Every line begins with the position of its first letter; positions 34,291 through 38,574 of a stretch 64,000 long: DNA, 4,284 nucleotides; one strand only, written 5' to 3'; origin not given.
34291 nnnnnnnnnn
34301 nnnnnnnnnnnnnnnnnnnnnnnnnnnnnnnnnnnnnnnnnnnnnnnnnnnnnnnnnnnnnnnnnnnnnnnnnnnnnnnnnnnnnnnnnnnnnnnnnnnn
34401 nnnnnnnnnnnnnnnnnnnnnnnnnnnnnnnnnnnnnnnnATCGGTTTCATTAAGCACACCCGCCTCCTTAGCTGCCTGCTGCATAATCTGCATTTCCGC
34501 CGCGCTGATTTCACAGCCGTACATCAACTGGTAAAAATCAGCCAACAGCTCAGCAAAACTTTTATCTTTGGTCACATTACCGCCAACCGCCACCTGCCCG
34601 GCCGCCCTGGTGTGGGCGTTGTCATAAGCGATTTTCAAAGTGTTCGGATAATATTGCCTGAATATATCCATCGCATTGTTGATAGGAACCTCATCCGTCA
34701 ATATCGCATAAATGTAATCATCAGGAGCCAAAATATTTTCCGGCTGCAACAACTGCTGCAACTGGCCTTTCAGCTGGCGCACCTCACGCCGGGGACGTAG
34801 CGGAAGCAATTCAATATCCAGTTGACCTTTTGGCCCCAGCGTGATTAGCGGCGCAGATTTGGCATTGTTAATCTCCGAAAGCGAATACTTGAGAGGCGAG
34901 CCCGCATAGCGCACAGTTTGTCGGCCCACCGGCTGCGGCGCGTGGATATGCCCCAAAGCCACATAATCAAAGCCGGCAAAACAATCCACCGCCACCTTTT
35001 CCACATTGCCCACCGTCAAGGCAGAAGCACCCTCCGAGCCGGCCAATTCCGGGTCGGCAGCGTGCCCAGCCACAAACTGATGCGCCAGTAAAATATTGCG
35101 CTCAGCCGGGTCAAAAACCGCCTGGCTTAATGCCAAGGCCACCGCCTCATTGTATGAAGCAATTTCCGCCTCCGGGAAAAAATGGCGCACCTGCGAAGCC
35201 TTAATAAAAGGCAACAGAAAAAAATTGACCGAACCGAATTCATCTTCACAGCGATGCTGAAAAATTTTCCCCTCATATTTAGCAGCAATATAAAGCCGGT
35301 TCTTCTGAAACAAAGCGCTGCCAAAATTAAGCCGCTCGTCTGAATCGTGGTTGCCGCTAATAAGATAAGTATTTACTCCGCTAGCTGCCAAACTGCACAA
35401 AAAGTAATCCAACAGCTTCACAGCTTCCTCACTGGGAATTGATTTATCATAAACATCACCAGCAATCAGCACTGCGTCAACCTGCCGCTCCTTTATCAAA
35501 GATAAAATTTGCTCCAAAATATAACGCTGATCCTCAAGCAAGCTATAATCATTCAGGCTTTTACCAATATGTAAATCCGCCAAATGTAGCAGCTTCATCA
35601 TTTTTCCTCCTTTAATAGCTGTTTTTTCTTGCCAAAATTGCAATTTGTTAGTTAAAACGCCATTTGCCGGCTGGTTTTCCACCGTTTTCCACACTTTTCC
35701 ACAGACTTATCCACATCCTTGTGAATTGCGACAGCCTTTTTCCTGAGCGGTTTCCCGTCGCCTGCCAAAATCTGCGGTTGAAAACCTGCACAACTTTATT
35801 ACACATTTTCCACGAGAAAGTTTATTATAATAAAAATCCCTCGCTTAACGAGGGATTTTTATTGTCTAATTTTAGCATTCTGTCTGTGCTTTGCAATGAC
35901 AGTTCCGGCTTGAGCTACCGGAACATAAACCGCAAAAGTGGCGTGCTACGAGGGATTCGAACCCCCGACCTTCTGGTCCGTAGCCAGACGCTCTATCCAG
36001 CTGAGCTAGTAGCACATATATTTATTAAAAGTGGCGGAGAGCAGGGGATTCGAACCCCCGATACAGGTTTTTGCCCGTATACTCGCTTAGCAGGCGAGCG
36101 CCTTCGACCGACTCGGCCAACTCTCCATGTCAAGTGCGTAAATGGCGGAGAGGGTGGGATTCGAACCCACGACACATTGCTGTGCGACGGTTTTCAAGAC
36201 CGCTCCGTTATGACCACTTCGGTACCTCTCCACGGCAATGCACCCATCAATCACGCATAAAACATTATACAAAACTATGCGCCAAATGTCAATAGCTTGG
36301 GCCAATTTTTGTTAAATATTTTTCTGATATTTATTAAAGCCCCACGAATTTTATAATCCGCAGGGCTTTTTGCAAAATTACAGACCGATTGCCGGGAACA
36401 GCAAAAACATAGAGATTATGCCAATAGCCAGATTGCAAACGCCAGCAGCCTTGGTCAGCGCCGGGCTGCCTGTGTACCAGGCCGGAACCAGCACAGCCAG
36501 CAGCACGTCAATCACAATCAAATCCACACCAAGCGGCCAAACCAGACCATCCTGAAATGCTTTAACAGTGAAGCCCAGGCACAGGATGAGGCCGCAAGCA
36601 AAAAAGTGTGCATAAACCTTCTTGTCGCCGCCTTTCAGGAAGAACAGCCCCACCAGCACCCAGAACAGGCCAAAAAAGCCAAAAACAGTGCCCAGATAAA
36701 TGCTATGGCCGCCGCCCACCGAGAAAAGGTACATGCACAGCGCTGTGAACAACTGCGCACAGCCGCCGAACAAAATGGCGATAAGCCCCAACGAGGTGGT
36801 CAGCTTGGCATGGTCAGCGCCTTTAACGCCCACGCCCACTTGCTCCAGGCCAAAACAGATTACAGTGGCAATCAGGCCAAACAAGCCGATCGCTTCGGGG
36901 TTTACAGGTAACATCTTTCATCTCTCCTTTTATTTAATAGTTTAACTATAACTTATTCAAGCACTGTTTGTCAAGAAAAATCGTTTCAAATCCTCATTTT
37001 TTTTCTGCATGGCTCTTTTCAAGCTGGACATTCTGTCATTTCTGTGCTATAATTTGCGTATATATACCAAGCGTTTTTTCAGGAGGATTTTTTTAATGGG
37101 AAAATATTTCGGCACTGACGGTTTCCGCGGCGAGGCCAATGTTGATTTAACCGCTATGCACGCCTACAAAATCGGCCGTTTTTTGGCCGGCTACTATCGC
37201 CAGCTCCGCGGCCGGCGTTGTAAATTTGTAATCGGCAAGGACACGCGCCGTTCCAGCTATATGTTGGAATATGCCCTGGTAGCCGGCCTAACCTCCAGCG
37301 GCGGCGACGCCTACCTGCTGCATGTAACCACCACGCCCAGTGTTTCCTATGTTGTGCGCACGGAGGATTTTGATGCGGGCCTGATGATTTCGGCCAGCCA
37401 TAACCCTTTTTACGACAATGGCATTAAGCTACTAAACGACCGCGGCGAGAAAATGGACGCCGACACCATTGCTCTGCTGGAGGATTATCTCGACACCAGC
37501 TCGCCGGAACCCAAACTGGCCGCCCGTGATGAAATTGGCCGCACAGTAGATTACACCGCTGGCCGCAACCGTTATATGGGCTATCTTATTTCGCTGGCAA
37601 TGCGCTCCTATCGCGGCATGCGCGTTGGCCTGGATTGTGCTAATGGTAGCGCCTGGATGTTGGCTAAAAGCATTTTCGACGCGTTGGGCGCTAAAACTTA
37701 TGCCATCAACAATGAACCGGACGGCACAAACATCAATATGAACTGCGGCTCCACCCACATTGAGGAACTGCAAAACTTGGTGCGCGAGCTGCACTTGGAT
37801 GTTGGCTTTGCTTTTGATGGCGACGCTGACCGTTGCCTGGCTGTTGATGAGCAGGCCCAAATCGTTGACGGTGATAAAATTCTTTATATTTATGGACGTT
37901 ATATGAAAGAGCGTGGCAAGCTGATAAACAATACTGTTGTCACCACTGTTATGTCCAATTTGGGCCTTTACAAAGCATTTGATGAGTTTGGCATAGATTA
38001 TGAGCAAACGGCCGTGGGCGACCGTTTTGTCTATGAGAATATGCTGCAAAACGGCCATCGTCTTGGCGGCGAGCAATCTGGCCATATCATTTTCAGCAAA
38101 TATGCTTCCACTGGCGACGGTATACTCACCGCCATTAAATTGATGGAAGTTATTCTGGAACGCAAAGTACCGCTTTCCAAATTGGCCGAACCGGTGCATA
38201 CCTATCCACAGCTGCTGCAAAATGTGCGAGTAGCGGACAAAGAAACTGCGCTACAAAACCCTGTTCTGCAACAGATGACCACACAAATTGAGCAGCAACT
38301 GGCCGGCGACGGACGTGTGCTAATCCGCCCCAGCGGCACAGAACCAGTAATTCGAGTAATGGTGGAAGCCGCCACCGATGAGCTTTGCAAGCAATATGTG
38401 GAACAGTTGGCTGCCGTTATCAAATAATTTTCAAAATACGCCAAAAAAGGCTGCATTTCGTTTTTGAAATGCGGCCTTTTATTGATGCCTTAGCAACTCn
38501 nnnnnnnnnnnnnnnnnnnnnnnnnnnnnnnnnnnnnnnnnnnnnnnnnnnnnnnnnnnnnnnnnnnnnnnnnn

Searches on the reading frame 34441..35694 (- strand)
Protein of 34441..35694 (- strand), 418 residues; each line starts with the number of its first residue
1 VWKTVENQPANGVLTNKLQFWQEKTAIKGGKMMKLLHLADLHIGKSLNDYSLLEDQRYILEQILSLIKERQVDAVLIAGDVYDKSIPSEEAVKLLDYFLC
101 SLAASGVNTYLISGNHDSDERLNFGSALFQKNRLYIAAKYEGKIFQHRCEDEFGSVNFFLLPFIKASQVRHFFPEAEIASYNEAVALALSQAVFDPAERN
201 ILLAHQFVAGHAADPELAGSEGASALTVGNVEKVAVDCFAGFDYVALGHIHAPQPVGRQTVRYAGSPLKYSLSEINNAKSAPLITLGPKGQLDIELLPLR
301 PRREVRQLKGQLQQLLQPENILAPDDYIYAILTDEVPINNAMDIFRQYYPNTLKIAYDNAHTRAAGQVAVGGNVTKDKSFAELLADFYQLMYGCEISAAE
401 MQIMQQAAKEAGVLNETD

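Call 36: search_protein_families(library=pfam, proteins=[window:34441-35694:-], max_evalue=0.00001)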
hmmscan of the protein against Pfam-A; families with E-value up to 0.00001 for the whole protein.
window:34441-35694:- (418 aa): 3 families
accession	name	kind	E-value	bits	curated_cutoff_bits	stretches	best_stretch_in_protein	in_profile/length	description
PF12320.13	SbcD_C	-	1.5e-15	57.8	24.4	1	301-392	1-94/94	Type 5 capsule protein repressor C-terminal domain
PF00149.33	Metallophos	-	1.6e-15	58.5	21.5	1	33-253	1-191/191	Calcineurin-like phosphoesterase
PF12850.12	Metallophos_2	-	4.6e-08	33.6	27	1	33-254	1-120/154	Calcineurin-like phosphoesterase superfamily domain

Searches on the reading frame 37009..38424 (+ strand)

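Call 36: search_protein_families(library=pfam, proteins=[window:37009-38424:+], max_evalue=0.00001)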
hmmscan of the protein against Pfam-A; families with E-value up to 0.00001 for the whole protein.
window:37009-38424:+ (472 aa): 4 families
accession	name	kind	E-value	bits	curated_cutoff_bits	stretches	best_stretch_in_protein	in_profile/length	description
PF02878.22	PGM_PMM_I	-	1.7e-36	125.4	22.5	1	32-163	2-133/138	Phosphoglucomutase/phosphomannomutase, alpha/beta/alpha domain I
PF02880.22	PGM_PMM_III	-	1.4e-34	119.1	20.7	1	287-397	1-113/115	Phosphoglucomutase/phosphomannomutase, alpha/beta/alpha domain III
PF00408.26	PGM_PMM_IV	-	4.5e-21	75.1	23.1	1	404-469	2-67/68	Phosphoglucomutase/phosphomannomutase, C-terminal domain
PF02879.22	PGM_PMM_II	-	6.5e-16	59.2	29.3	1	200-282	17-102/103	Phosphoglucomutase/phosphomannomutase, alpha/beta/alpha domain II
